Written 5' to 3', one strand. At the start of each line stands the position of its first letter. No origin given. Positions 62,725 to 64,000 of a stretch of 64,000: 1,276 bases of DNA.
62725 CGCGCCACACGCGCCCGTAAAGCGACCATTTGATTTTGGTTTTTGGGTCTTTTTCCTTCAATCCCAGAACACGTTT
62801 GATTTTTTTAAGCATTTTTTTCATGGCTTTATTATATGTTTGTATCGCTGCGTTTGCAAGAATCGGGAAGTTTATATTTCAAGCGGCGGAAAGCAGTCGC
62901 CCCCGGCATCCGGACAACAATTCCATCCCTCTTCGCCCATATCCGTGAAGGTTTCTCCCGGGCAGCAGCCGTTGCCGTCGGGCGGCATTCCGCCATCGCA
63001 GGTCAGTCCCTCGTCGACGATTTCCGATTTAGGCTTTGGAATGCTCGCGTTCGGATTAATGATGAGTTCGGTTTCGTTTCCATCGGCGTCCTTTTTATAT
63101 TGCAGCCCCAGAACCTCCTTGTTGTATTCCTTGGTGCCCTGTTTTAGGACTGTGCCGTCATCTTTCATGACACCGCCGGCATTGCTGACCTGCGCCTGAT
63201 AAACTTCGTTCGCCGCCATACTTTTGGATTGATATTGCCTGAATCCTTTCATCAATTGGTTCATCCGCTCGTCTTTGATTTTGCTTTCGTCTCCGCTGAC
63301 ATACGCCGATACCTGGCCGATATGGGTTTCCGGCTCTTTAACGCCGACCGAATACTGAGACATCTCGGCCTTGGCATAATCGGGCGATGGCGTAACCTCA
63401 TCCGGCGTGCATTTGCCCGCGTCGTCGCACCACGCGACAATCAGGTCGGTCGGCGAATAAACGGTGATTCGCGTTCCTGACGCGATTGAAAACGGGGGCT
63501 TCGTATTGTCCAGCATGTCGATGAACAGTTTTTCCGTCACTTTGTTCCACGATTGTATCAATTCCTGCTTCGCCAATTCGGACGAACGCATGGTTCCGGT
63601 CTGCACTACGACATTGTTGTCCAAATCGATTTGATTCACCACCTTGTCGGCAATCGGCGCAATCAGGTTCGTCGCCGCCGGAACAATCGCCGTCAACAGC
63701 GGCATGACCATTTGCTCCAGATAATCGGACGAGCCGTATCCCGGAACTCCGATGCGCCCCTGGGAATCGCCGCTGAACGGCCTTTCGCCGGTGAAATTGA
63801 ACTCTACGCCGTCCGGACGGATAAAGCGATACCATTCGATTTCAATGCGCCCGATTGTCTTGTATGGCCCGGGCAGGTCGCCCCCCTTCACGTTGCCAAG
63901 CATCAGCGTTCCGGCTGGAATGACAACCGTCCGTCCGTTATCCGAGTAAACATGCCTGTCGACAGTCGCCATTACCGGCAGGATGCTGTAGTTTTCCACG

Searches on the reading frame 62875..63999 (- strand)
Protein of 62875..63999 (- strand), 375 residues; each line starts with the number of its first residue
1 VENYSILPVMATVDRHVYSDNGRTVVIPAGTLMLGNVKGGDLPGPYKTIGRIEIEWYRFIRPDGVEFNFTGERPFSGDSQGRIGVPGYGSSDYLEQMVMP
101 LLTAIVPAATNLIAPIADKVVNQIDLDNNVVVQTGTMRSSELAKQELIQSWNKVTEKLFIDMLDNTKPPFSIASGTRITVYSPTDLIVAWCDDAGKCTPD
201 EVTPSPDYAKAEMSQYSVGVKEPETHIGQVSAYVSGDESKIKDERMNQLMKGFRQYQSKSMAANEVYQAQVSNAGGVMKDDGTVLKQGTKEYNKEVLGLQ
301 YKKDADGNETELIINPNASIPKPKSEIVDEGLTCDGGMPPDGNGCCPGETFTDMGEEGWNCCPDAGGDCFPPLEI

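Call 15: search_protein_families(library=pfam, proteins=[window:62875-63999:-], max_evalue=0.001)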
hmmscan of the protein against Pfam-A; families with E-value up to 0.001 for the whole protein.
window:62875-63999:- (375 aa): 1 family
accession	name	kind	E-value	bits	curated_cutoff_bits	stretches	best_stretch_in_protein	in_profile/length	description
PF03743.19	TrbI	-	1.6e-15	57.9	35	1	9-186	24-186/188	Bacterial conjugation TrbI-like protein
